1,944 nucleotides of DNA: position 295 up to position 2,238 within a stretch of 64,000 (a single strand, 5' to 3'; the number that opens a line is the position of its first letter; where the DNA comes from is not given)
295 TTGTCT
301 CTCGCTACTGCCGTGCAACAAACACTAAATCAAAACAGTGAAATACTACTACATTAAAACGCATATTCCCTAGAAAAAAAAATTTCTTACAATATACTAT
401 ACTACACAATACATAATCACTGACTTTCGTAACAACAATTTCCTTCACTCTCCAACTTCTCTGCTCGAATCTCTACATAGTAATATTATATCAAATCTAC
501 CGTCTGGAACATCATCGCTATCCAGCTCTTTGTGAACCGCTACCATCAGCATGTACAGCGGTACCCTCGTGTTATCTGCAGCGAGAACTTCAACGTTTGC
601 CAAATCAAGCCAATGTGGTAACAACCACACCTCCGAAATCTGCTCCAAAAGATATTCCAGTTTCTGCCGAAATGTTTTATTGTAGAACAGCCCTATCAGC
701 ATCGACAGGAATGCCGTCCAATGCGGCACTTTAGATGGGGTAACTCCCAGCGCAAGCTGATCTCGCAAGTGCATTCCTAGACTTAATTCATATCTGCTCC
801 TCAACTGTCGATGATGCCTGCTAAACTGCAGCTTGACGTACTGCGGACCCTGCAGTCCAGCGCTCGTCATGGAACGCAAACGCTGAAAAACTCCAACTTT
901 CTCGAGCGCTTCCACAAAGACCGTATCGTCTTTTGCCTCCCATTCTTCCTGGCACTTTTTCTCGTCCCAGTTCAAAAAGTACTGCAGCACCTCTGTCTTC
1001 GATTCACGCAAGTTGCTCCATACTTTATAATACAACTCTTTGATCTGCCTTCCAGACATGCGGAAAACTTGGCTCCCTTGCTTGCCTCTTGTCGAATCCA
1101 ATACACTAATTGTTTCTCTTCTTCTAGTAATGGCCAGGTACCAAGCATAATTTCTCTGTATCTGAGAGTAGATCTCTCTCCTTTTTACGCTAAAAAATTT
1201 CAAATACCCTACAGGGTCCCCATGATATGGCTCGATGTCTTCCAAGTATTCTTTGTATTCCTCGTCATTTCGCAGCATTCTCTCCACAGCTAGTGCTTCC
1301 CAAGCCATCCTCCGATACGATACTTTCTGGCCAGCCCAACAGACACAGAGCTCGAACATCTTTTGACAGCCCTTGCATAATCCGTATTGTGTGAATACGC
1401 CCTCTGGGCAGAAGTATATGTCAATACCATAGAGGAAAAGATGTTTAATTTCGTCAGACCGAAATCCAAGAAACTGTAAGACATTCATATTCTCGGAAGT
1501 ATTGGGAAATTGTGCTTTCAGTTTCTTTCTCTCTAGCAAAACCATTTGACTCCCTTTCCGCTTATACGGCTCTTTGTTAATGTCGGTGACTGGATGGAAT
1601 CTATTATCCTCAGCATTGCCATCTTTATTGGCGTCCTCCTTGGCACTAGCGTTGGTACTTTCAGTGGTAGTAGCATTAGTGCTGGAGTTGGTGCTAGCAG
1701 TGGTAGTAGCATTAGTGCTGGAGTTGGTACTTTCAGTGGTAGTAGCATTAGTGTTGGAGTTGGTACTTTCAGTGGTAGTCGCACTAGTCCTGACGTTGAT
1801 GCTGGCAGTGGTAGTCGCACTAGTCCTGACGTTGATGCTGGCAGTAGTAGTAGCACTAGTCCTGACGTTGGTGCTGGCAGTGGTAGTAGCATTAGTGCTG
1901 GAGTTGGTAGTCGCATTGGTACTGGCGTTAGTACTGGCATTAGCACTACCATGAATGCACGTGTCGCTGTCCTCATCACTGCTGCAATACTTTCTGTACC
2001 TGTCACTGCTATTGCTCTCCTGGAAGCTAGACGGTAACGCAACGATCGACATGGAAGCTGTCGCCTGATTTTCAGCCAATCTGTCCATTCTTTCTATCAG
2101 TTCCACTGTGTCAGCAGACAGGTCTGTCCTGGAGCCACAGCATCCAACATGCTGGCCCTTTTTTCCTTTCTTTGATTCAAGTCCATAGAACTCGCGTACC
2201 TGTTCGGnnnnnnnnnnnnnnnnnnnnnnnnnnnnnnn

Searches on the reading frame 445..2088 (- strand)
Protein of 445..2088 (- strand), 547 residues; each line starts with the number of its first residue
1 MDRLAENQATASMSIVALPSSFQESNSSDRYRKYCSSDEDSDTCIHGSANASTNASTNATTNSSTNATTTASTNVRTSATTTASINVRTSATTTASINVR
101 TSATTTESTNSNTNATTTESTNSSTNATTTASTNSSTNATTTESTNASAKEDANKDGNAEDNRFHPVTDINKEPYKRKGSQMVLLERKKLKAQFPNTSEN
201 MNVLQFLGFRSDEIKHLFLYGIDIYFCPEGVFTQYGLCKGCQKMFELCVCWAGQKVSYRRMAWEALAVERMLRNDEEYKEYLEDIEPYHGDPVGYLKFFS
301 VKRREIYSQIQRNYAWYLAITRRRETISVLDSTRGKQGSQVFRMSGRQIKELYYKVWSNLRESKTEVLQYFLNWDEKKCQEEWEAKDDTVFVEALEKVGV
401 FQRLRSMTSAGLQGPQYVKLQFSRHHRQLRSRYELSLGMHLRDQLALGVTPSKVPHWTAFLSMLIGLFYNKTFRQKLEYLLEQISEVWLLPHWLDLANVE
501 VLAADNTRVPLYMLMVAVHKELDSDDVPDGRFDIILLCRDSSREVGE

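Call 19: find_encoding_contigs(protein=window:445-2088:-, flank=3000, max_places=10)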
Protein window:445-2088:- (547 aa): no gene with exactly this product is on record in the collection.
